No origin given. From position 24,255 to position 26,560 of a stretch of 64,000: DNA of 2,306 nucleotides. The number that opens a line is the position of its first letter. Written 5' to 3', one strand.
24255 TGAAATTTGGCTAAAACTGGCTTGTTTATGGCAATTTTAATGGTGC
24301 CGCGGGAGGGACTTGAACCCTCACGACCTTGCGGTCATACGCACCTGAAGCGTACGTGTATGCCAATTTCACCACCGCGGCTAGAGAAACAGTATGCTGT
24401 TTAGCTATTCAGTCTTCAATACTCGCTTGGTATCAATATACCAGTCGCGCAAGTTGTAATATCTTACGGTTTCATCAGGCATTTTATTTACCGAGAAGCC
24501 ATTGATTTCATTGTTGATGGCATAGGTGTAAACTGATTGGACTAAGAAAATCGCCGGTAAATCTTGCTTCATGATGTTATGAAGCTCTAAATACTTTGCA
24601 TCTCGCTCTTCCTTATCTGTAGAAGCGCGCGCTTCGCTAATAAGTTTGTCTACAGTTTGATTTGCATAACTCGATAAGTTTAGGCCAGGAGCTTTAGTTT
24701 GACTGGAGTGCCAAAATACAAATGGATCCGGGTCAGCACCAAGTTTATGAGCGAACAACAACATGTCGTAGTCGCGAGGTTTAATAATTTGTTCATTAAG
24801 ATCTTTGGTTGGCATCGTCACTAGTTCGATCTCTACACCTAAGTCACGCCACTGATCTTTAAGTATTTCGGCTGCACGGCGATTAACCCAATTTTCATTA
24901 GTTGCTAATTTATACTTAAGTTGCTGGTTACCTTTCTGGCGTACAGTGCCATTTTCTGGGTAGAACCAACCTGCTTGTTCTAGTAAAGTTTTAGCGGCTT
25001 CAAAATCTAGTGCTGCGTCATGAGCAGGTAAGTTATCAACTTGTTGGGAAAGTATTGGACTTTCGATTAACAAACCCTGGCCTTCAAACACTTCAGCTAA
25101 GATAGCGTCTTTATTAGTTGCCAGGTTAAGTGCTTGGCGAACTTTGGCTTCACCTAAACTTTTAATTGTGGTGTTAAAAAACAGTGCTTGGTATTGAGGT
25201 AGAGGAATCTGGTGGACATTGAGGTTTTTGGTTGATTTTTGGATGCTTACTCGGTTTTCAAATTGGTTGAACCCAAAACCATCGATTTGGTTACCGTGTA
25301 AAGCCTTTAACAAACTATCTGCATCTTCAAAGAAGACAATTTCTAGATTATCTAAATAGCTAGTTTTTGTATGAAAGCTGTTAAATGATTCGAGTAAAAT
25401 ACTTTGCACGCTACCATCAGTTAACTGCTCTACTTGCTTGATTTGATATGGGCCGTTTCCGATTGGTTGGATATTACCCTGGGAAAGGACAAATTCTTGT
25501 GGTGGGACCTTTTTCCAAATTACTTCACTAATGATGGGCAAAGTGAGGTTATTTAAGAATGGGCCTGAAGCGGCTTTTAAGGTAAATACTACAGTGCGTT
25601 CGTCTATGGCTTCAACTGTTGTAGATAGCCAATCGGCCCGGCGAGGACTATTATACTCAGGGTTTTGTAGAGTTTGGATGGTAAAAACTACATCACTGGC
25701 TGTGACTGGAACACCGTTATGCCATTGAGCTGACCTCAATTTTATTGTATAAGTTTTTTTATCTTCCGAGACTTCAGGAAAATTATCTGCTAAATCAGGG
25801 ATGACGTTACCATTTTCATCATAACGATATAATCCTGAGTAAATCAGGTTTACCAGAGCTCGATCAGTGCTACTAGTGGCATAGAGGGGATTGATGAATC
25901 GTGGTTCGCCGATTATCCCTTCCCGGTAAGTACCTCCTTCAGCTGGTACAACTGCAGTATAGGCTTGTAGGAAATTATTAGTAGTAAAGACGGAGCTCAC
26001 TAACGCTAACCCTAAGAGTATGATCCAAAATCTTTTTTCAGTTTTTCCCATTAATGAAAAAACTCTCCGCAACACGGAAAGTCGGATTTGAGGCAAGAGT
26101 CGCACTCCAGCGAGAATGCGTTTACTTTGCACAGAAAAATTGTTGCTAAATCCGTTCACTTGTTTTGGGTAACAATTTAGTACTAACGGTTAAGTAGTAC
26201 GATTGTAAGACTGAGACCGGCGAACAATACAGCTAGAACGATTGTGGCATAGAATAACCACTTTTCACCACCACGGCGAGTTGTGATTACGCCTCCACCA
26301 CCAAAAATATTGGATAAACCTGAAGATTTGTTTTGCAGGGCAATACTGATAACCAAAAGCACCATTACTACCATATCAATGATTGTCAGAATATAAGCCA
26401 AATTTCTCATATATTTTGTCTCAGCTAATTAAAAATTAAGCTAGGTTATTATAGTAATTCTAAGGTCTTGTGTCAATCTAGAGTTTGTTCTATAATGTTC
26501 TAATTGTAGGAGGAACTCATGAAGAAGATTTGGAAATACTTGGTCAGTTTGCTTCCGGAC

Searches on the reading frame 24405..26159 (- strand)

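Call 64: search_protein_families(library=pfam, max_evalue=0.00001, proteins=[window:24405-26159:-])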
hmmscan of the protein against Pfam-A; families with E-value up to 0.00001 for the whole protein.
window:24405-26159:- (584 aa): 1 family
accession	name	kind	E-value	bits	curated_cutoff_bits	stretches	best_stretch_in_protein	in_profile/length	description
PF00496.27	SBP_bac_5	-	1.3e-68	232.2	32.4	1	119-486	2-362/368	Bacterial extracellular solute-binding proteins, family 5 Middle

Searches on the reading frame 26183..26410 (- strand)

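Call 64: search_protein_families(library=pfam, max_evalue=0.00001, proteins=[window:26183-26410:-])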
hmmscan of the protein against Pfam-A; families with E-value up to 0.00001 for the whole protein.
window:26183-26410:- (75 aa): 1 family
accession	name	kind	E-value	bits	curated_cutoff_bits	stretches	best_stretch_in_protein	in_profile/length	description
PF03840.19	SecG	-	2.1e-09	37.8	29.2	1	7-72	1-69/70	Preprotein translocase SecG subunit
